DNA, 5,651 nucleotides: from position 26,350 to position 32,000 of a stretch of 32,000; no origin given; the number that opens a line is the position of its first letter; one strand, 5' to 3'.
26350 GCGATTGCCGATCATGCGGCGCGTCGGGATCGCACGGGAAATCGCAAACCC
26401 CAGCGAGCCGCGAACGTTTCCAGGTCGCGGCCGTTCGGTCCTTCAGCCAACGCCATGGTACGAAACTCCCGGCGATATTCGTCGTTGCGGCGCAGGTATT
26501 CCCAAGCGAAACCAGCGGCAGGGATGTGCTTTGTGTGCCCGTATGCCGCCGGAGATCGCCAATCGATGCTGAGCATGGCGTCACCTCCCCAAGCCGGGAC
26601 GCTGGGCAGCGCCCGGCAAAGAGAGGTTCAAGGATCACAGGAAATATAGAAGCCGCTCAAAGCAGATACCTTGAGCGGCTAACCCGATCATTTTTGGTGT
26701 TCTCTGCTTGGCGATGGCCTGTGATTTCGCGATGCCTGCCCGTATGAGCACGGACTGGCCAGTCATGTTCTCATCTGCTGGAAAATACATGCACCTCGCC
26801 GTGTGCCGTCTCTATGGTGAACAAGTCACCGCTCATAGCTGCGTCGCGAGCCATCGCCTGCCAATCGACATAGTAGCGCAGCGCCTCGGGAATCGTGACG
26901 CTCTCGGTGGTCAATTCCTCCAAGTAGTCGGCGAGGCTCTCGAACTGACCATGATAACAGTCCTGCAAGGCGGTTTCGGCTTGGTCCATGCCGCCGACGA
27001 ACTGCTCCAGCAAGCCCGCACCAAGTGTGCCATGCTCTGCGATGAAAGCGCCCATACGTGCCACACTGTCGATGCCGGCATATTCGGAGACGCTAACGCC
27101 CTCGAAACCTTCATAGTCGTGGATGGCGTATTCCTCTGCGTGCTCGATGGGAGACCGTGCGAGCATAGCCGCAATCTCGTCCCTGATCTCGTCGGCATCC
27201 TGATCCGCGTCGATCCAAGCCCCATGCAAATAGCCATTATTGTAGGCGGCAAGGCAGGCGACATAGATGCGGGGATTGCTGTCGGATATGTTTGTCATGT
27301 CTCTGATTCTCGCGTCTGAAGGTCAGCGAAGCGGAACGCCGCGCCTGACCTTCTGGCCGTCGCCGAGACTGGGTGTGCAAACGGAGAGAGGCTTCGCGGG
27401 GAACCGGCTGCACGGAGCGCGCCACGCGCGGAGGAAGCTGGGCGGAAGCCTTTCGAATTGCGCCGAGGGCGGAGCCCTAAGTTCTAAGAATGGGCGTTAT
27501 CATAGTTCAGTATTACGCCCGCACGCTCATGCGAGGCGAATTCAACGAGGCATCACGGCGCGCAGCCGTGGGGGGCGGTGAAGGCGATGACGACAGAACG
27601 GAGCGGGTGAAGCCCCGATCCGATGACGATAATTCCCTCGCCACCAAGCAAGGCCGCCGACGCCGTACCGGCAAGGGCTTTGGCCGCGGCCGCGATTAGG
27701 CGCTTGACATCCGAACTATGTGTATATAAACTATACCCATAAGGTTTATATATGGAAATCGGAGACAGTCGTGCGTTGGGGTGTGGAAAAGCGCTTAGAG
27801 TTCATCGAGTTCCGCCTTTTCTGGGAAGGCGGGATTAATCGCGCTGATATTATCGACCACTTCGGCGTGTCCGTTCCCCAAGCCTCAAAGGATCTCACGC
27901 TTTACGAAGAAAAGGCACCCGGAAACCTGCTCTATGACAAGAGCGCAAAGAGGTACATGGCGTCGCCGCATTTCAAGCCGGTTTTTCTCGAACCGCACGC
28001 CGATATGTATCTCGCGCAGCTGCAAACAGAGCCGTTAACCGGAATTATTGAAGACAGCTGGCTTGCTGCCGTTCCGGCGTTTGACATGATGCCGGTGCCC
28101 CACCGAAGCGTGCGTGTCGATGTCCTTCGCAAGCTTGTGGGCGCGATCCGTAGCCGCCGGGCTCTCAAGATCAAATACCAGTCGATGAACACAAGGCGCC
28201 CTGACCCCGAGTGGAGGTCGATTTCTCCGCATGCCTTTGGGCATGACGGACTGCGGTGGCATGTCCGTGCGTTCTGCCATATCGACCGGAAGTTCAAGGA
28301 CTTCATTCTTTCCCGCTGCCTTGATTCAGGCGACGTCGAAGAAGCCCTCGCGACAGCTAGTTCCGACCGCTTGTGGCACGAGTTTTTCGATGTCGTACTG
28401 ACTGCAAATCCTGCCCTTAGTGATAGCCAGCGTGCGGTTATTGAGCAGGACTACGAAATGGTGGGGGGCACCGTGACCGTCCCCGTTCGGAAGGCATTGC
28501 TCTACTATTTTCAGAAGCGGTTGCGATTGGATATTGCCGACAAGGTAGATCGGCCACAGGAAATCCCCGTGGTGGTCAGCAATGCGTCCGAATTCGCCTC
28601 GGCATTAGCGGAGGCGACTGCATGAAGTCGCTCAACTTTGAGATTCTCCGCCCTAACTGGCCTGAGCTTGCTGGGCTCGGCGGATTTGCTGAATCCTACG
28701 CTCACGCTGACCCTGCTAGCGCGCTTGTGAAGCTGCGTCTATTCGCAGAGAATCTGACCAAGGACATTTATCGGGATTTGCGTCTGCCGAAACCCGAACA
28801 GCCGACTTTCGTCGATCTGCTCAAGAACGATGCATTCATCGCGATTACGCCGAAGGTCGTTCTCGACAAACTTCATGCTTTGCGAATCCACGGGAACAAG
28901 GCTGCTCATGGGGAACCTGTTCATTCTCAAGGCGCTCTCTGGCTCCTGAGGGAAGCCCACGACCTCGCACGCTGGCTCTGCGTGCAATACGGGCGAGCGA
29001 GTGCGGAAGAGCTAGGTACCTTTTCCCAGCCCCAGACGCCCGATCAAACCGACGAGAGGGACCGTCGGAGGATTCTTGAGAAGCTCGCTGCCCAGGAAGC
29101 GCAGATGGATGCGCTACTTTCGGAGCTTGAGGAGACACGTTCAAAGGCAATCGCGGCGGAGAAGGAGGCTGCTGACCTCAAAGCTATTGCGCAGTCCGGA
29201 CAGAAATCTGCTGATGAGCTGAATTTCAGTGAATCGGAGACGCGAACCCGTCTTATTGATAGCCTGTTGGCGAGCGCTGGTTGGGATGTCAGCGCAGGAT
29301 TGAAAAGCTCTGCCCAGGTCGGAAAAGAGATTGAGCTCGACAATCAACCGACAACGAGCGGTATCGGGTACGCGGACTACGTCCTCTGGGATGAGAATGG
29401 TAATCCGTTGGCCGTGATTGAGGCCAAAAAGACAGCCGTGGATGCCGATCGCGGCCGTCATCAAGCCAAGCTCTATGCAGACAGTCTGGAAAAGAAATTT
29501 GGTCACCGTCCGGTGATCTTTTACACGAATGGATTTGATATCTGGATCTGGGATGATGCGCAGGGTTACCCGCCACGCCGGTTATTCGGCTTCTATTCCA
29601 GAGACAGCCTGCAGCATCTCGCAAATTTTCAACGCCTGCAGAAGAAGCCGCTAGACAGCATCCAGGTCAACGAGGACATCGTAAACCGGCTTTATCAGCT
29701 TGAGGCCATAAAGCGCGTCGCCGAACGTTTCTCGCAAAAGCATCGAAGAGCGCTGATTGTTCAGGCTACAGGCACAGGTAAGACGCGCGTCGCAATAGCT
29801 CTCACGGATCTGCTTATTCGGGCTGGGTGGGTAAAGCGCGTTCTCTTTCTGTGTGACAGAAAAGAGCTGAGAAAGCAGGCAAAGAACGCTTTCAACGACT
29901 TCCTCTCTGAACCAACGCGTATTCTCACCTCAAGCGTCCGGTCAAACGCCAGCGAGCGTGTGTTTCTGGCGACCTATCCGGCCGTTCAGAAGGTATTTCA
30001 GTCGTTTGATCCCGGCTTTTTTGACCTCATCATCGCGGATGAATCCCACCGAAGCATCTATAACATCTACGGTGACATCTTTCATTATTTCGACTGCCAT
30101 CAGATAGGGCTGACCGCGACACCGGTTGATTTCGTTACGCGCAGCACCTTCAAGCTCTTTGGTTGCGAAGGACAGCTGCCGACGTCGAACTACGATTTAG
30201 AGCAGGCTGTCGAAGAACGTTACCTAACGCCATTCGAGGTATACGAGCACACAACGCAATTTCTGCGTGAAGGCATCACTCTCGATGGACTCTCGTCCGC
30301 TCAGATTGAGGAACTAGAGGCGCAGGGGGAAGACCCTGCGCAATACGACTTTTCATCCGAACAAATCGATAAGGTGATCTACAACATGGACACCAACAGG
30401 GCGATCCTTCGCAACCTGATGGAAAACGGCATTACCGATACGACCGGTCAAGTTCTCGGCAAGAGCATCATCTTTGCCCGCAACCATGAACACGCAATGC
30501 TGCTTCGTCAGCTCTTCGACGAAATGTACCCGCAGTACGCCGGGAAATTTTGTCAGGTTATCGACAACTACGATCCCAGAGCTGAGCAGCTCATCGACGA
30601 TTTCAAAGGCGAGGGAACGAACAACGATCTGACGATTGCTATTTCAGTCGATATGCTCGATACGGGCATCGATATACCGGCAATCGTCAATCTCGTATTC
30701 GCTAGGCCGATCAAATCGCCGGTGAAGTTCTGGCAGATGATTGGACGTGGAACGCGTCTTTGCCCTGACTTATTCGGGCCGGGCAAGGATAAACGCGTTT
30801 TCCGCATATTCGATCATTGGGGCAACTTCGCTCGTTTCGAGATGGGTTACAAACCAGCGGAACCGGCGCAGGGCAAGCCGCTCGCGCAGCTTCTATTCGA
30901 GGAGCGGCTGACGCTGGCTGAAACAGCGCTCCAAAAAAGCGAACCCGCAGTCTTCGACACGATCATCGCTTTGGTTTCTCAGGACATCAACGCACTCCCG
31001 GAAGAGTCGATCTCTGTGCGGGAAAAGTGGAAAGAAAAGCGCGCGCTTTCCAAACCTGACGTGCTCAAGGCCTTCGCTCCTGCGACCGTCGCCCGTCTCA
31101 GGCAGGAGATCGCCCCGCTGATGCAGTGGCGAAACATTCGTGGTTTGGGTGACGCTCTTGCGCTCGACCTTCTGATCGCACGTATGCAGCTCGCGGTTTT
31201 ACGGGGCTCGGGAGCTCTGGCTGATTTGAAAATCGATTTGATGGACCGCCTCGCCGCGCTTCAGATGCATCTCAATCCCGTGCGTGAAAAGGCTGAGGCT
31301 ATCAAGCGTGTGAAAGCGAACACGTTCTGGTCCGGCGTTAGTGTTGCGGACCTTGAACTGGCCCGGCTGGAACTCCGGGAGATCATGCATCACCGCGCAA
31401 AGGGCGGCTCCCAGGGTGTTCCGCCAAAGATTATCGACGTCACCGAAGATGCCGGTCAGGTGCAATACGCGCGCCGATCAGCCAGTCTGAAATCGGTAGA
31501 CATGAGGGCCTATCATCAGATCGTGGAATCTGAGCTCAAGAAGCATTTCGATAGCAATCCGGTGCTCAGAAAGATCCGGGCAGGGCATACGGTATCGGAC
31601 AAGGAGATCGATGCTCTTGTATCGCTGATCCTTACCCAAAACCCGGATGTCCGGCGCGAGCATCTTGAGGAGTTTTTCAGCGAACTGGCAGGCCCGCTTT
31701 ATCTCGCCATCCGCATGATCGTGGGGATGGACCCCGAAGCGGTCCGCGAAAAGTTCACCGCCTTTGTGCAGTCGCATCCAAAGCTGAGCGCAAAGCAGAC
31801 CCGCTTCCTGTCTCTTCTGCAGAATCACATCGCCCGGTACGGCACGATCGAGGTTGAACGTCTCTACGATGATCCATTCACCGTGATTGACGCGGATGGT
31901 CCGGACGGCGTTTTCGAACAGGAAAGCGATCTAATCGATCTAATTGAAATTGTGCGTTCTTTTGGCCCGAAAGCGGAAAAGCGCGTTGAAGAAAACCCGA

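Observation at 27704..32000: WYL (BrxR-like) regulator coupled to a giant DUF4145-nuclease-helicase gene: candidate defence cargo at the ICE edge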

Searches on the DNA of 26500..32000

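Call 72: search_rna_families(source=window, start=26500, end=32000, threshold=gathering)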
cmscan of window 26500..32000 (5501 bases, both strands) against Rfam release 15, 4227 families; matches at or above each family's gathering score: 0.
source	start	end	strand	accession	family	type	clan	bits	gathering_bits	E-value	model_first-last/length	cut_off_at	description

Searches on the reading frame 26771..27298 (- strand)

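Call 54: search_protein_families(library=pfam, proteins=[window:26771-27298:-], max_evalue=0.00001)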
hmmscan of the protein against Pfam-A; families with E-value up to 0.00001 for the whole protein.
window:26771-27298:- (175 aa): 1 family
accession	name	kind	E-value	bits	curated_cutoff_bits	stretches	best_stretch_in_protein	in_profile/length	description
PF07275.16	ArdA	-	2.3e-42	145.7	27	1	11-166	1-153/155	Antirestriction protein (ArdA)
